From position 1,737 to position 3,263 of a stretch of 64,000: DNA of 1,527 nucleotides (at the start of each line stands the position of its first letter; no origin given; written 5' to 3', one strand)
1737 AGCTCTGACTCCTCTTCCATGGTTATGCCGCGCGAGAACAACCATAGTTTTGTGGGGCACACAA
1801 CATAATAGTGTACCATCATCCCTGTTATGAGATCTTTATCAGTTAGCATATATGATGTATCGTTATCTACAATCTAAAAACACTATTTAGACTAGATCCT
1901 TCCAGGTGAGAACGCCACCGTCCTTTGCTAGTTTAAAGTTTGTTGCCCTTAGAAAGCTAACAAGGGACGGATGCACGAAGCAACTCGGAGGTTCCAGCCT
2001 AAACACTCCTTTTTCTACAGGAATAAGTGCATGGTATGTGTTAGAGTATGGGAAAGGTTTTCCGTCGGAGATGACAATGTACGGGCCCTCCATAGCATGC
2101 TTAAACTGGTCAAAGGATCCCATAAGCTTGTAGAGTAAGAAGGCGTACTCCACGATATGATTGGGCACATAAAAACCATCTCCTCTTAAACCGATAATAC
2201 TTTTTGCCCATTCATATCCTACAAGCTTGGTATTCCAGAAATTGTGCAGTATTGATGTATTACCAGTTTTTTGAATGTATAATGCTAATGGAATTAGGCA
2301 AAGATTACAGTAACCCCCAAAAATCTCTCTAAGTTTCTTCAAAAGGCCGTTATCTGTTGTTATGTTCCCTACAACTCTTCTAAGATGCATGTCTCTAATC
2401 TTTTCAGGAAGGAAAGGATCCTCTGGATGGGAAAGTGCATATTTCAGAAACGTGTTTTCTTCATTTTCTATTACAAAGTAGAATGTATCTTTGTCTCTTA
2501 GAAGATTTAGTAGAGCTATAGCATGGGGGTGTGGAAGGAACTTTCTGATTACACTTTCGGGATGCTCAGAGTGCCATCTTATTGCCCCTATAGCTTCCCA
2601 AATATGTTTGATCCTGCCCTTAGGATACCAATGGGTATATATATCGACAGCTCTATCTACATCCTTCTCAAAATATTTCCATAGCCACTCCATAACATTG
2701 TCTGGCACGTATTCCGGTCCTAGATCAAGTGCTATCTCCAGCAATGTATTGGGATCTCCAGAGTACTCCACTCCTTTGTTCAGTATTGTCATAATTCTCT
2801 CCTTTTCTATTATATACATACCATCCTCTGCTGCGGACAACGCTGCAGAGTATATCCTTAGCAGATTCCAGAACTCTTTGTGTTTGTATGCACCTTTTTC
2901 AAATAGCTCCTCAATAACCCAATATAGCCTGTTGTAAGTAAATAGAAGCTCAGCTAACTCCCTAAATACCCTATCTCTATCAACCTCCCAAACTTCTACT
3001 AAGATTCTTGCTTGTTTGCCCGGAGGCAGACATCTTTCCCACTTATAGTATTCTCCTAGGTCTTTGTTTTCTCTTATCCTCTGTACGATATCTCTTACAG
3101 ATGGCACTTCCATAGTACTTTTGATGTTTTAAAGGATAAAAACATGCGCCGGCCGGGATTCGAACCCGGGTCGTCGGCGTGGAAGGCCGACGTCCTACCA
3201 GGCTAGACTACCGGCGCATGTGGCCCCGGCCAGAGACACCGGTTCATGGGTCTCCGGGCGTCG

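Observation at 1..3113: Adaptation module (cas4-cas1-cas2) headed by an unknown 408-aa gene, with no array or effectors in view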

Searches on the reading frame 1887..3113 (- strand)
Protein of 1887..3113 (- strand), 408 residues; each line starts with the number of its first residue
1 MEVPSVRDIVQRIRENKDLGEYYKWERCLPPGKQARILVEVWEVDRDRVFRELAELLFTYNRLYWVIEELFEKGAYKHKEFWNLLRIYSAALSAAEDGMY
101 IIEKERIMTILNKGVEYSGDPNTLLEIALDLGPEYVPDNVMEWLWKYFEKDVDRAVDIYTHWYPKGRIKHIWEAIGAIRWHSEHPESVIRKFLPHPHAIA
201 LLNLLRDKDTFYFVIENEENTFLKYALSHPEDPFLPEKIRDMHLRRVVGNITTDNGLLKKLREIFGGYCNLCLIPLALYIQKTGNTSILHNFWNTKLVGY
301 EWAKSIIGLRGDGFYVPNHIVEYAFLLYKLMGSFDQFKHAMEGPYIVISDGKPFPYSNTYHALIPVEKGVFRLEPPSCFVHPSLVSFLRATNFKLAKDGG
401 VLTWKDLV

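Call 3: search_protein_families(library=pfam, proteins=[window:1887-3113:-], max_evalue=1)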
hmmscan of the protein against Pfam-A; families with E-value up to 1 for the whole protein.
window:1887-3113:- (408 aa): 1 family
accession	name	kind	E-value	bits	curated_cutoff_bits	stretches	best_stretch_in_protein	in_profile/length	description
PF13523.12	Acetyltransf_8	-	0.026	14.6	27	0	153-214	3-60/145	Acetyltransferase (GNAT) domain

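Call 4: search_protein_families(library=ncbifam, proteins=[window:1887-3113:-], max_evalue=1)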
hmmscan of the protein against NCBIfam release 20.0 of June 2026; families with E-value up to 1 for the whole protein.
window:1887-3113:- (408 aa): 0 families

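Call 6: find_encoding_contigs(protein=window:1887-3113:-, flank=10000, max_places=10)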
Protein window:1887-3113:- (408 aa): 3 contigs read that carry it; 2 places shown.
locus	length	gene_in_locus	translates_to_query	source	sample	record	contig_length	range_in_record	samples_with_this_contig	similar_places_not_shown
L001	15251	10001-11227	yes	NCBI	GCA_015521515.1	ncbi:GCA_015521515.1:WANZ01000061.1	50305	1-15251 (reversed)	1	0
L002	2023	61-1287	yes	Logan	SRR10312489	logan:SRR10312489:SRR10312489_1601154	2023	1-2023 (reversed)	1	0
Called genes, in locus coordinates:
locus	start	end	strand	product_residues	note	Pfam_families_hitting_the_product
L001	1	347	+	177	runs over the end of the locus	PF00416:Ribosomal_S13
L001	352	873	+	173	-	PF00163:Ribosomal_S4, PF01479:S4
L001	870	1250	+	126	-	PF00411:Ribosomal_S11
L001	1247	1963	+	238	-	PF01193:RNA_pol_L, PF01000:RNA_pol_A_bac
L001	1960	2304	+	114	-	PF17135:Ribosomal_L18, PF00828:Ribosomal_L27A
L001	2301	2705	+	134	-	PF00572:Ribosomal_L13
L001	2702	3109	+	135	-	PF00380:Ribosomal_S9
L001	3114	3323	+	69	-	PF01194:RNA_pol_N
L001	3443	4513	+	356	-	PF01966:HD, PF19276:HD_assoc_2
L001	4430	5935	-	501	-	PF24409:wHTH-PRTase_assc (faint), PF04458:DUF505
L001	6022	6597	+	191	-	PF00318:Ribosomal_S2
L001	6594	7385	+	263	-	PF01875:Memo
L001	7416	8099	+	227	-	-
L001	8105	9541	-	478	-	PF00587:tRNA-synt_2b, PF03129:HGTP_anticodon, PF09180:ProRS-C_1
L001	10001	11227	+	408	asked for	-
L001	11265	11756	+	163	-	PF01930:Cas_Cas4, PF12705:PDDEXK_1 (faint)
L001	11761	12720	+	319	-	PF01867:Cas_Cas1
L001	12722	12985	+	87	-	PF09827:CRISPR_Cas2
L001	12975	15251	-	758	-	?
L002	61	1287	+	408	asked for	-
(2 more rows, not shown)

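Call 7: search_protein_families(library=padloc, proteins=[window:1887-3113:-], max_evalue=1)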
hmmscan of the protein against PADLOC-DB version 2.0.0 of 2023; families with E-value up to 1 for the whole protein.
window:1887-3113:- (408 aa): 0 families

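Call 10: find_homologous_proteins(query=window:1887-3113:-, max_evalue=0.001)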
Query window:1887-3113:- (408 aa): 1 proteins with E <= 0.001 among 3812 candidates.
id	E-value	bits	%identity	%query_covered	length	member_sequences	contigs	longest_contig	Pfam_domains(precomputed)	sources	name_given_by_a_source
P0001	2.1e-284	961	100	100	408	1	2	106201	-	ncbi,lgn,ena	-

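Call 11: search_protein_families(library=pfam, proteins=[L001:12975-15251:-], max_evalue=0.01)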
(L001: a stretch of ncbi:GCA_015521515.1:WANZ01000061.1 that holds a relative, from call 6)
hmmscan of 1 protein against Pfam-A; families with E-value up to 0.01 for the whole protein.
L001:12975-15251:- (758 aa): 6 families
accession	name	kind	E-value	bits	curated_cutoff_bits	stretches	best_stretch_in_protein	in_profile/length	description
PF22590.2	Cas3-like_C_2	-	7.8e-28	97.3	27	1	450-543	2-105/106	CRISPR-associated nuclease/helicase Cas3, C-terminal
PF00271.37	Helicase_C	-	4.4e-13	49.9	23.5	1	441-542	8-109/110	Helicase conserved C-terminal domain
PF00270.35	DEAD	-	4.5e-11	43.2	26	1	218-383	10-162/167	DEAD/DEAH box helicase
PF18019.7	Cas3_HD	-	4.9e-06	27.2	23.1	1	22-187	52-204/207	Cas3, HD domain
PF22527.2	DEXQc_Suv3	-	0.0061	16.6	27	0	228-268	18-58/154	DEXQ-box helicase domain of Suv3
PF01966.28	HD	-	0.0072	17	22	0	24-84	24-76/116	HD domain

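Call 18: find_homologous_proteins(query=L001:12975-15251:-, max_evalue=1e-30)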
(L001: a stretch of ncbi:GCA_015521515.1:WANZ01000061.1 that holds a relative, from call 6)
Query L001:12975-15251:- (758 aa): 863 proteins with E <= 1e-30 among 8000 candidates; the best 120 are listed.
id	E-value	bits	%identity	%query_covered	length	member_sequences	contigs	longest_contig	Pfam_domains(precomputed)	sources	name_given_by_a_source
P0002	1.3e-124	435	38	96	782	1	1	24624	PF00270.36,PF18019.8,PF00271.38,PF22590.3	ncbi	-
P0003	3.5e-71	259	33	72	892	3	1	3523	PF00270.36,PF22590.3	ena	-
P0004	3.7e-71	259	33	77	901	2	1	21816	PF00270.36,PF18019.8,PF00271.38,PF22590.3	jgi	-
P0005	5.8e-71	258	34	76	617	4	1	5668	PF00270.36,PF00271.38,PF22590.3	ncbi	ncbi:MAG: CRISPR-associated helicase Cas3', partial [Candidatus Anstonellales archaeon]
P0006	6.7e-71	258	37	65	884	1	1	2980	PF00270.36,PF00271.38,PF22590.3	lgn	-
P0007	9.7e-71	257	33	77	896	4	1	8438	PF00270.36,PF18019.8,PF00271.38,PF22590.3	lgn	-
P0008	1.1e-70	257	35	67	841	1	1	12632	PF00270.36,PF18019.8,PF00271.38,PF22590.3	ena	-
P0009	1.5e-70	257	35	67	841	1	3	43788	PF00270.36,PF18019.8,PF00271.38,PF22590.3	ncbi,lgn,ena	-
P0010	1.7e-70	257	34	66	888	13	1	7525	PF00270.36,PF18019.8,PF00271.38,PF22590.3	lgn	-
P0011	3.0e-70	256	33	75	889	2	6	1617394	PF00270.36,PF00271.38,PF22590.3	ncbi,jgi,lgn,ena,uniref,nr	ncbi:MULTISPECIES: CRISPR-associated helicase/endonuclease Cas3 [Candidatus Nitrosocaldus]|jgi:CRISP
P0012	3.1e-70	256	37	64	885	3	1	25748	PF00270.36,PF00271.38,PF22590.3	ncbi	ncbi:MAG: CRISPR-associated helicase Cas3' [Candidatus Aenigmatarchaeota archaeon]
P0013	3.5e-70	256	35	76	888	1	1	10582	PF00270.36,PF18019.8,PF00271.38,PF22590.3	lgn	-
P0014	3.6e-70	255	32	75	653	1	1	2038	PF00270.36,PF00271.38,PF22590.3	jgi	jgi:CRISPR-associated endonuclease/helicase Cas3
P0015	4.3e-70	255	36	64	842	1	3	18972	PF00270.36,PF18019.8,PF00271.38,PF22590.3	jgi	-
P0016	2.5e-69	253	32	83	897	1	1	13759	PF00270.36,PF18019.8,PF00271.38,PF22590.3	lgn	-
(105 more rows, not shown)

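Call 19: find_encoding_contigs(protein=P0002, flank=10000, max_places=4)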
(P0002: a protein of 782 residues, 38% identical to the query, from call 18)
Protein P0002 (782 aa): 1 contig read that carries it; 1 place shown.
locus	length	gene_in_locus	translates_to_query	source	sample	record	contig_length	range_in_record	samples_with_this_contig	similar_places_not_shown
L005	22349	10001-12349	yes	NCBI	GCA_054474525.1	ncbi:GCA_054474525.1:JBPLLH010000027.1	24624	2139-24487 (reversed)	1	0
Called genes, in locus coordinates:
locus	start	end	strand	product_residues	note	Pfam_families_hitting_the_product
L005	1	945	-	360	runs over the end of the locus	?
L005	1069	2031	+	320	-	-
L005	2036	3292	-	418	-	-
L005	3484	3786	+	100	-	-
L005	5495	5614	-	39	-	-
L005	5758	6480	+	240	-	PF21350:Cas6_I-A, PF01881:Cas_Cas6_C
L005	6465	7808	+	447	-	-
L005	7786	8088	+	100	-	-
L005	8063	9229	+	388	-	PF01905:DevR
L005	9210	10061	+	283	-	PF09704:Cas_Cas5d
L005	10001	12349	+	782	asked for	PF18019:Cas3_HD (weak), PF00270:DEAD, PF00271:Helicase_C, PF22590:Cas3-like_C_2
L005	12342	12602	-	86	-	PF09827:CRISPR_Cas2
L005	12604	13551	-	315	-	PF01867:Cas_Cas1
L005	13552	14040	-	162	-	PF01930:Cas_Cas4, PF12705:PDDEXK_1 (faint)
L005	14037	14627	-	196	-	-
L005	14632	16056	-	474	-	PF00587:tRNA-synt_2b, PF03129:HGTP_anticodon, PF09180:ProRS-C_1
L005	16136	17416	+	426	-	-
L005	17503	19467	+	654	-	-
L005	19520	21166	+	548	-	-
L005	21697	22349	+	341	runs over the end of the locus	PF01966:HD, PF19276:HD_assoc_2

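Call 24: search_protein_representatives(protein=window:1887-3113:-)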
Query: 408 residues. Proteins with E-value up to 0.001 (for the whole library): 1; up to 1e-10: 1; up to 1e-30: 1. The best 1 are listed.
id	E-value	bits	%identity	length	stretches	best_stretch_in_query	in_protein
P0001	6.6e-285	960.8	100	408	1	1-408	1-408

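Call 25: predict_structure(protein=window:1887-3113:-)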
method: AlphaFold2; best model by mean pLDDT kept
length: 408 residues; sequences in the alignment: 1
mean_pLDDT: 52.6   pTM: 0.42
mean pLDDT of the five models: 52.6, 52.6, 52.4, 47.2, 42.5
residues with pLDDT >= 90: 3; 70-90: 127; 50-70: 45; < 50: 233
segments of 3 or more residues with pLDDT < 50: 97-100, 164-362, 374-392, 399-408
pLDDT, mean of each block of 10 residues (from residue 1): 84 86 83 82 76 64 81 87 86 60 78 83 87 82 79 63 40 33 36 31 28 30 38 37 26 31 31 34 34 31 28 26 37 40 36 31 51 45 47 51 41
secondary structure, 60 per line:
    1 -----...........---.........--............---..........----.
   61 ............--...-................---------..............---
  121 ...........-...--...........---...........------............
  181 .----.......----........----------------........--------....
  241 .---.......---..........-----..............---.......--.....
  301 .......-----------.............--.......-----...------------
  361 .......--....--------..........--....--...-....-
elements in order: H6-16 H20-28 H31-42 H46-55 H60-72 H79-94 H104-117 H121-131 H138-148 H152-162 H169-181 H186-192 H197-204 H221-228 H237-241 H245-251 H255-264 H270-283 H287-293 H296-307 H319-331 H334-340 E346-348 E361-367 E370-373 H382-391 E394-397 E400-402 H404-407

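Call 29: fold_search(model_id=the predicted structure, library=pdb)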
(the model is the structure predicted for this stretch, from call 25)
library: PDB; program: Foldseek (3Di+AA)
matches with E <= 10: 622; with E <= 0.001: 0
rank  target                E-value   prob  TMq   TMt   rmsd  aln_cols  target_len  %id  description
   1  9dze_f                1.2e-01  0.20  0.12  0.16  15.4       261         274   13  Computationally Designed Bifaceted Protein Nanomaterial pD5-14 (released 2024-10-30)
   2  7ue2_A                1.4e-01  0.38  0.18  0.22  20.3       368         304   15  Crystal structure of designed helical repeat protein RPB_PLP3_R6 bound to PLPx6 peptide (released 2023-03-29)
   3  6swu_F                1.9e-01  0.41  0.20  0.25  17.3       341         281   11  Crystal structure of the TPR domain of KLC1 in complex with an engineered high-affinity cargo peptide. (released 2020-09-30)
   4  3zpj                  2.2e-01  0.18  0.14  0.16  17.4       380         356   14  Crystal structure of Ton1535 from Thermococcus onnurineus NA1 (released 2013-12-04)
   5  6qdv_T                2.3e-01  0.18  0.16  0.13  15.1       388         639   12  Human post-catalytic P complex spliceosome (released 2019-02-20)
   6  8kc4                  2.6e-01  0.44  0.14  0.30  12.4       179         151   13  De novo design protein -NA05 (released 2024-08-07)
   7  6zu9_o                2.6e-01  0.10  0.13  0.11  19.4       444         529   13  Structure of a yeast ABCE1-bound 48S initiation complex (released 2020-10-28)
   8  4y6c                  2.8e-01  0.47  0.16  0.27  14.8       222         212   12  Q17M crystal structure of Podosopora anserina putative kinesin light chain nearly identical TPR-like repeats (released 2015-10-07)
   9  3sf4_A                2.9e-01  0.28  0.21  0.22  16.6       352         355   12  Crystal structure of the complex between the conserved cell polarity proteins Inscuteable and LGN (released 2011-11-23)
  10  6f9i_B                3.2e-01  0.28  0.15  0.19  15.5       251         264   15  Crystal structure of KLC2 bound to the second tryptophan-acidic motif peptide from calsyntenin-1 (released 2018-09-05)
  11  6hc2_S                3.2e-01  0.28  0.19  0.20  16.4       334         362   12  Crystal structure of NuMA/LGN hetero-hexamers (released 2019-05-29)
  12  8y6o_G                3.2e-01  0.25  0.19  0.12  16.4       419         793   12  Cryo-EM Structure of the human minor pre-B complex (pre-precatalytic spliceosome) U11 and tri-snRNP part (released 2024-03-20)
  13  6z1p_BV               3.5e-01  0.54  0.21  0.26  12.2       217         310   15  Structure of the mitochondrial ribosome from Tetrahymena thermophila (released 2020-06-24)
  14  3bwt                  3.8e-01  0.47  0.25  0.29  11.8       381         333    9  Crystal structure of the RNA binding domain of Puf4 from Saccharomyces cerevisiae (released 2008-03-11)
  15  6ejn_A                4.0e-01  0.33  0.18  0.24  15.2       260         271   13  The KLC2 TPR domain bound to the JIP3 leucine zipper domain (released 2018-09-05)
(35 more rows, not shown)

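Call 30: list_cluster_members(proteins=[window:1887-3113:-, window:394-1353:-, window:3573-5009:+, L005:12604-13551:-, L005:14037-14627:-, L005:6465-7808:+])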
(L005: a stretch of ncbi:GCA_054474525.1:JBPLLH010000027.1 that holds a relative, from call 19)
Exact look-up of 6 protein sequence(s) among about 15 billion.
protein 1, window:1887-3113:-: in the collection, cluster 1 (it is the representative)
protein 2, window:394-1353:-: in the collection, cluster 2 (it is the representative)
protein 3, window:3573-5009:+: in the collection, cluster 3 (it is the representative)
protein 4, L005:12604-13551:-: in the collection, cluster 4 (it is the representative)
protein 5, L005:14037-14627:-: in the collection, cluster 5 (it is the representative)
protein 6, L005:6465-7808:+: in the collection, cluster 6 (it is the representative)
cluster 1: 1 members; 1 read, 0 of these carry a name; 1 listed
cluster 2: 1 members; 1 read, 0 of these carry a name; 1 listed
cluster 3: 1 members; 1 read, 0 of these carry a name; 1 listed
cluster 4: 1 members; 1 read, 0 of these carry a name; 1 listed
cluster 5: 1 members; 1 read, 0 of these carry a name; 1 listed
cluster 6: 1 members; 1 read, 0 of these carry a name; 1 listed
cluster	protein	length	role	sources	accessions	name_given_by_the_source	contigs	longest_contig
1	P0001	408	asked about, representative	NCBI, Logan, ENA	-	-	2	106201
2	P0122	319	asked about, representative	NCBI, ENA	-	-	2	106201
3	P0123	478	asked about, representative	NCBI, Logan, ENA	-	-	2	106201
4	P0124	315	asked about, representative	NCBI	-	-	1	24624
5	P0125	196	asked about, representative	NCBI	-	-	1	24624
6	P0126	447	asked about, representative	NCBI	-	-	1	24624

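Call 33: find_homologous_proteins(query=L005:8063-9229:+, max_evalue=1e-10)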
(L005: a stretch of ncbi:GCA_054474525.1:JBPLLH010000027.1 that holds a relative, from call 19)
Query L005:8063-9229:+ (388 aa): 274 proteins with E <= 1e-10 among 5030 candidates; the best 120 are listed.
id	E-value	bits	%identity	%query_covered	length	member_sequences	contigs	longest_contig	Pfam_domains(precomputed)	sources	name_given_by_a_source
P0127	2.2e-250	848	100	100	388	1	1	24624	PF01905.22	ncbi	-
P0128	1.9e-126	440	56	95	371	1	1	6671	PF01905.22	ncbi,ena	-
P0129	5.9e-99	350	53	85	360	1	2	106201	PF01905.22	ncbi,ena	-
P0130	1.1e-75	273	43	91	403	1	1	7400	PF01905.22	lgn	-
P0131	2.2e-74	269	43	75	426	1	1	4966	PF01905.22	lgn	-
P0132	1.8e-73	266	47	73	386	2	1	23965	PF01905.22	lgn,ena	-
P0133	2.0e-73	266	40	90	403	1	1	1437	PF01905.22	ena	-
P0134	3.9e-73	265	40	86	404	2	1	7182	PF01905.22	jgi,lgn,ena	-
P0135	8.4e-73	264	42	76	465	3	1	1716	PF01905.22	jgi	-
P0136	3.1e-72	262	45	84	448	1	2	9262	PF01905.22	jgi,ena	-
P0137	6.0e-72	261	40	90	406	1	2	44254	PF01905.22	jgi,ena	-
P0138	2.9e-71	259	42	93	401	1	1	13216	PF01905.22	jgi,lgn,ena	-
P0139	4.8e-71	258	43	84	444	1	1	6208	PF01905.22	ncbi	ncbi:MAG: type I-B CRISPR-associated protein Cas7/Cst2/DevR [Nanopusillaceae archaeon]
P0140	6.5e-71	258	46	83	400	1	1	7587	PF01905.22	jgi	jgi:CRISPR-associated protein Cst2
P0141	1.0e-70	257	39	76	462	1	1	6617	PF01905.22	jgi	-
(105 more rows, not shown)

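Call 34: find_encoding_contigs(protein=P0129, flank=10000, max_places=6)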
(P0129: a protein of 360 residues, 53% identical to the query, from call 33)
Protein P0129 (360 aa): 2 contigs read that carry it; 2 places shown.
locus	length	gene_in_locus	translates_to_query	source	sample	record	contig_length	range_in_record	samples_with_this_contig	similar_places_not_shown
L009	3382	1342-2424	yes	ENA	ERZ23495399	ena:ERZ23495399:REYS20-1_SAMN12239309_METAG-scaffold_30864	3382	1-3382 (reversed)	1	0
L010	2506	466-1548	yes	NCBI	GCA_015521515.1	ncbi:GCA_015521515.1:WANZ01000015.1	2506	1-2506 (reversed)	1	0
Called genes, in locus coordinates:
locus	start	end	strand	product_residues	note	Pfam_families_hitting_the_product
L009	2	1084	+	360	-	?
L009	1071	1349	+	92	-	-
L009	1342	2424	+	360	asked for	PF01905:DevR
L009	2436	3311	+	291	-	PF09704:Cas_Cas5d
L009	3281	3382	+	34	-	?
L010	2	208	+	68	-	?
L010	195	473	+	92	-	-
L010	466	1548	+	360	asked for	PF01905:DevR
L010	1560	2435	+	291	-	PF09704:Cas_Cas5d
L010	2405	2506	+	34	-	?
